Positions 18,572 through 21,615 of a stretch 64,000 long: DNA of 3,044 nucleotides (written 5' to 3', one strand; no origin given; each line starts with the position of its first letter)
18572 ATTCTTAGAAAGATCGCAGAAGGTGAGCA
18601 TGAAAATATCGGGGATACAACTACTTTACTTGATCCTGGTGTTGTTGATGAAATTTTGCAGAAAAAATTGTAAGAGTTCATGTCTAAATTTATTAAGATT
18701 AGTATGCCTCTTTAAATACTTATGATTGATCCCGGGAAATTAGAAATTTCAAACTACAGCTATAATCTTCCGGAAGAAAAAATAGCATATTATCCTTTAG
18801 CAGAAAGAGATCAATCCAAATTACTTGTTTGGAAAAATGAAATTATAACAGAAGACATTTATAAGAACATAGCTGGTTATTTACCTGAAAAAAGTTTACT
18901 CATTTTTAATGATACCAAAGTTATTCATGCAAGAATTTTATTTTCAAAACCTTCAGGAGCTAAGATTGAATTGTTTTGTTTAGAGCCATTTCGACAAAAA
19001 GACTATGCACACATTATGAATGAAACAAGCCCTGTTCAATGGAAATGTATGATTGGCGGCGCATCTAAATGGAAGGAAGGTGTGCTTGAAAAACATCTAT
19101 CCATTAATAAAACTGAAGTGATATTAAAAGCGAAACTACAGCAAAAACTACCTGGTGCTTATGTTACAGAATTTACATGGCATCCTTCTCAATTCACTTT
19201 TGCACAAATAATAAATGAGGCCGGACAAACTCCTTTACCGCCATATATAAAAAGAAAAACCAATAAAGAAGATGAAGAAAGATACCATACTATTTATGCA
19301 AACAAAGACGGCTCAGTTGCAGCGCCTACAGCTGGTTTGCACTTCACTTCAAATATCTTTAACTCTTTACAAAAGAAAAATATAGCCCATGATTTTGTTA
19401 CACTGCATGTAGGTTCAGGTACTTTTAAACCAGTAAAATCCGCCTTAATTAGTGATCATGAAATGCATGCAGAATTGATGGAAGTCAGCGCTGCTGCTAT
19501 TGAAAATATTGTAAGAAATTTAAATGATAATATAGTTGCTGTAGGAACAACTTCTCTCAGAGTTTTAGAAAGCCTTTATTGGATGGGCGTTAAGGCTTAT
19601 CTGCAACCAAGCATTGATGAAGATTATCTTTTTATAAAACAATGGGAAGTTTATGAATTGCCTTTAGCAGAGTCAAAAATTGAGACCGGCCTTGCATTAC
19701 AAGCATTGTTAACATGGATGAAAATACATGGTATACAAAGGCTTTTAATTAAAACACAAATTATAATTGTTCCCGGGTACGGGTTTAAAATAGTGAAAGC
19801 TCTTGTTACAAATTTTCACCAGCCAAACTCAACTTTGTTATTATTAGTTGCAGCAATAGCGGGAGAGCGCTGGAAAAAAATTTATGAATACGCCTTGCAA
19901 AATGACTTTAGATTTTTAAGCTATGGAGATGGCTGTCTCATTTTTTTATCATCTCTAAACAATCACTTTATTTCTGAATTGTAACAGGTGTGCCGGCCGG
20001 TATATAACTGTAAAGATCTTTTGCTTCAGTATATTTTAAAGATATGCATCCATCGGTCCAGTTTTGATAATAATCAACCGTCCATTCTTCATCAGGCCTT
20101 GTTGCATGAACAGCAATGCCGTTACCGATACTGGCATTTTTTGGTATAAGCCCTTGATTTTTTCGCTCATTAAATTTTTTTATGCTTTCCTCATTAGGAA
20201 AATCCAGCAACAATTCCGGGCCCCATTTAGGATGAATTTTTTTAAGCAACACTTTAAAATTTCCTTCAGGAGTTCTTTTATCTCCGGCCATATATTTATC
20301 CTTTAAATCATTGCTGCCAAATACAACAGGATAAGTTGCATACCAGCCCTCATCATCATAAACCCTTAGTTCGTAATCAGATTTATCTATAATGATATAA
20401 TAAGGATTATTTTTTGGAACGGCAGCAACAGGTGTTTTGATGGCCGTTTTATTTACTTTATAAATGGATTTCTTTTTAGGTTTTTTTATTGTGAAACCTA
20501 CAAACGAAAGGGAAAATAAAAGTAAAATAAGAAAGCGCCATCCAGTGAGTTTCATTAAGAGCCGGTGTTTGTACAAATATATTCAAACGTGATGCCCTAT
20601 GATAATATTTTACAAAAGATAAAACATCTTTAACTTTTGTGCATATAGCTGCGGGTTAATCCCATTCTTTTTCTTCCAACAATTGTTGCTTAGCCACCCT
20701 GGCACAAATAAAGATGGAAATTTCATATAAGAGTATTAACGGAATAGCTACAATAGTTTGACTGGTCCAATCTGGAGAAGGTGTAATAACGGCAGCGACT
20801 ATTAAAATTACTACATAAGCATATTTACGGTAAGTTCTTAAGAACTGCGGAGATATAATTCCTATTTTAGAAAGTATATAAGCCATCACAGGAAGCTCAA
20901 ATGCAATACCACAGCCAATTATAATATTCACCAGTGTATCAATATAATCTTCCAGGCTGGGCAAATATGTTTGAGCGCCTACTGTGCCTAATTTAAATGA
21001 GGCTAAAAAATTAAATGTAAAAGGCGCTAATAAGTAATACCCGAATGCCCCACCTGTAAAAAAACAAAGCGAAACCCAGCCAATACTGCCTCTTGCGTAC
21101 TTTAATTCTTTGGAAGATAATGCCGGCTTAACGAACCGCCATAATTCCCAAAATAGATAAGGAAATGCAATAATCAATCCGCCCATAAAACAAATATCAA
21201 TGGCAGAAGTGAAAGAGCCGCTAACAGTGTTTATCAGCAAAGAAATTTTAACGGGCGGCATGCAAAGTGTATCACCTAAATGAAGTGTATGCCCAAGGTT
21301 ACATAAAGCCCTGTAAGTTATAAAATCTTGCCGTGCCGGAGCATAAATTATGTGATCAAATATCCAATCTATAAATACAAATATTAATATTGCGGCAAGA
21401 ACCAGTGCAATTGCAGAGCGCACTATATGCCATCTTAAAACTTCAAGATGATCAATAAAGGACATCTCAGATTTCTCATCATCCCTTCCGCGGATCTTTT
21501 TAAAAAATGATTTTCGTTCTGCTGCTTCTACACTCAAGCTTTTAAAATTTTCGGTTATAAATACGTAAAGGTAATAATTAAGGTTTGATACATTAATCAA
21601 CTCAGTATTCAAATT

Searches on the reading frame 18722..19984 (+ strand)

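Call 54: search_protein_families(library=ncbifam, proteins=[window:18722-19984:+], max_evalue=1e-10)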
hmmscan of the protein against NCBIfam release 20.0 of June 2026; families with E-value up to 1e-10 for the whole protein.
window:18722-19984:+ (420 aa): 3 families
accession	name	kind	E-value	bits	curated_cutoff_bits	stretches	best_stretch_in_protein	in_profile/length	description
NF001140.0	PRK00147.1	equivalog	1.4e-101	339.8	324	2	8-306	2-284/346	tRNA preQ1(34) S-adenosylmethionine ribosyltransferase-isomerase QueA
TIGR00113.1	queA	equivalog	2e-91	306.6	267.45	2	8-306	3-286/345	tRNA preQ1(34) S-adenosylmethionine ribosyltransferase-isomerase QueA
NF002398.0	PRK01424.1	equivalog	2.4e-65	221.1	588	3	180-289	179-290/366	tRNA preQ1(34) S-adenosylmethionine ribosyltransferase-isomerase QueA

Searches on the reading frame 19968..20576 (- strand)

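Call 37: search_protein_families(library=pfam, proteins=[window:19968-20576:-])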
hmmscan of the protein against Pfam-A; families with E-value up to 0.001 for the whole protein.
window:19968-20576:- (202 aa): 1 family
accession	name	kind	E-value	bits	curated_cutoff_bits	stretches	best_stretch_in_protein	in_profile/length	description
PF03734.19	YkuD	-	1.9e-20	74.4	23.4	1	58-200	1-146/146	L,D-transpeptidase catalytic domain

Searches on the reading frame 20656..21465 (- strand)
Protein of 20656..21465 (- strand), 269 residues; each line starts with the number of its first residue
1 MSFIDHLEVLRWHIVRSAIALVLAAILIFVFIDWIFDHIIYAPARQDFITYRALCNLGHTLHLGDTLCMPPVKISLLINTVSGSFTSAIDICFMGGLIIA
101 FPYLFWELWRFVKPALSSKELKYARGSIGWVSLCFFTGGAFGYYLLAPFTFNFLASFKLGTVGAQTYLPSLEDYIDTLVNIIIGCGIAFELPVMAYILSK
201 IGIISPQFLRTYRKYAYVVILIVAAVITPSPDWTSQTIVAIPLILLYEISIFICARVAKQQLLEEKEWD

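Call 54: search_protein_families(library=ncbifam, proteins=[window:20656-21465:-], max_evalue=1e-10)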
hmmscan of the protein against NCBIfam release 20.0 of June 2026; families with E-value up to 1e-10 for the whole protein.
window:20656-21465:- (269 aa): 3 families
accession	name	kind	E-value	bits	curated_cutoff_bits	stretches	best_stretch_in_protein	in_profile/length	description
TIGR00945.1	tatC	equivalog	7.9e-47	160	132.7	1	3-247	1-215/215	twin-arginine translocase subunit TatC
TIGR01912.1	TatC-Arch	equivalog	9.5e-45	153.1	192.6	1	18-259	10-234/234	Sec-independent protein translocase TatC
NF008174.0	PRK10921.1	equivalog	1e-29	103.9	432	1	74-260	57-240/258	Sec-independent protein translocase subunit TatC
